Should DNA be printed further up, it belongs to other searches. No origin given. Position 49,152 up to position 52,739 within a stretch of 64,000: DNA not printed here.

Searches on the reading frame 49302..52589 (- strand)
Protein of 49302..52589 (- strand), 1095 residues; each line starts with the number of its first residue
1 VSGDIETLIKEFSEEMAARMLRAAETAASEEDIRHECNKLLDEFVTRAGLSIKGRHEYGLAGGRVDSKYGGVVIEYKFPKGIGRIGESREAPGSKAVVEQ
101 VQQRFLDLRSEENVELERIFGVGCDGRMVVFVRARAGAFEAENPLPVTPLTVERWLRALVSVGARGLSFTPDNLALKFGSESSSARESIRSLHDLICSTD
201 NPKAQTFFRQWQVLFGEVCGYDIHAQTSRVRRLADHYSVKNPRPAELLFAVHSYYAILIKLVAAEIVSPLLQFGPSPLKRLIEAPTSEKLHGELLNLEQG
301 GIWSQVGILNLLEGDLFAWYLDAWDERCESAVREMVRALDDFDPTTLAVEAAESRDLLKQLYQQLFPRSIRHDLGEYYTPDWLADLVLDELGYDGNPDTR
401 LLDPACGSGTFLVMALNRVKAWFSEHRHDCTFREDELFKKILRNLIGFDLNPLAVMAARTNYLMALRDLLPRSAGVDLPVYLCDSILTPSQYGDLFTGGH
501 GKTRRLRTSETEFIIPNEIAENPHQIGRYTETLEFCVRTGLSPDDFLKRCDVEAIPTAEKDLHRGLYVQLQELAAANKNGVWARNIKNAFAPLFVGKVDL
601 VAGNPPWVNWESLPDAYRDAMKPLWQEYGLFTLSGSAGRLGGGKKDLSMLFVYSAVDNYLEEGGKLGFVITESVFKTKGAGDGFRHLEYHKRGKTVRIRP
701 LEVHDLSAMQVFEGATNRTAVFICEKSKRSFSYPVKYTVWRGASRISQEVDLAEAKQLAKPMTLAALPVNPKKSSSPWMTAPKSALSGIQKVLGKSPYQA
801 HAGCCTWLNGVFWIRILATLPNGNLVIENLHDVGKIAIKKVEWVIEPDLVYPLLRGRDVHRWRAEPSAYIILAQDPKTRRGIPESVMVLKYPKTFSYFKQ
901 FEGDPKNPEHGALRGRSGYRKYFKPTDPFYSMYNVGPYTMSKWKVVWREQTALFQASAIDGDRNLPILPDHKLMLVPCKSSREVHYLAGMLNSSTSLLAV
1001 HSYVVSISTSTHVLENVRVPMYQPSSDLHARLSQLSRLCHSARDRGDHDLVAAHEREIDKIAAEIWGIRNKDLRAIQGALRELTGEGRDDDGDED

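Call 56: search_protein_families(library=pfam, proteins=[window:49302-52589:-], max_evalue=0.00001)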
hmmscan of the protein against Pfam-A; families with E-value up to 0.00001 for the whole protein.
window:49302-52589:- (1095 aa): 2 families
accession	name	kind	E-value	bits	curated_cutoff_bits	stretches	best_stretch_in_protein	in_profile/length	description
PF07669.17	Eco57I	-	1.9e-09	38.3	25.3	1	444-687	2-149/171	Eco57I restriction-modification methylase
PF02384.22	N6_Mtase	-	2.2e-08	34.2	20.4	1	354-463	2-98/311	N-6 DNA Methylase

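Call 57: search_protein_families(library=padloc, proteins=[window:49302-52589:-], max_evalue=0.00001)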
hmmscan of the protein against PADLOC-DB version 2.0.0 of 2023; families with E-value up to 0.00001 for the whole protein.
window:49302-52589:- (1095 aa): 22 families
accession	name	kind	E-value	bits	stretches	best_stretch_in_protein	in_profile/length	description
PDLC03630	REase_MTase_IIG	-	0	1015.5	1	20-1085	15-1100/1100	Type IIG restriction enzyme-methyltransferase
PDLC03580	REase_II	-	9.4e-234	776.7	1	4-1086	4-1104/1112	Type II restriction enzyme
PDLC03625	REase_MTase_IIG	-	1.2e-87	292.8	1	332-1060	363-1101/1109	Type IIG restriction enzyme-methyltransferase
PDLC03335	MTase_II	-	1.5e-21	74.7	2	588-900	184-462/607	Type II methyltransferase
PDLC04134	mad2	-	4.5e-17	60.1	1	353-462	249-333/492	mads_2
PDLC03338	MTase_II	-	6.9e-14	49.5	1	349-486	106-238/604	Type II methyltransferase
PDLC02529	PglX|PglXI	-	2.3e-12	43.5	1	357-465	183-293/1189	PglX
PDLC03348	MTase_II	-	5.2e-12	43.1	1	346-464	192-311/727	Type II methyltransferase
PDLC03248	MTase_II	-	7.6e-11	39.4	1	596-729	84-199/521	Type II methyltransferase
PDLC03318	MTase_II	-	1.1e-09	35.2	1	360-465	329-446/723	Type II methyltransferase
PDLC03313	MTase_II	-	1.6e-09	34.9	0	373-427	21-78/563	Type II methyltransferase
PDLC03021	MTase_I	-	4.4e-09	33.7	1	348-464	136-247/491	Type I methyltransferase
PDLC03629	REase_MTase_IIG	-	1.2e-08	31.2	0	566-726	538-688/1182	Type IIG restriction enzyme-methyltransferase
PDLC03025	MTase_I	-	2.7e-08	31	1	348-464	134-241/569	Type I methyltransferase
PDLC03226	MTase_II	-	1.4e-07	28.5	0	371-421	13-66/579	Type II methyltransferase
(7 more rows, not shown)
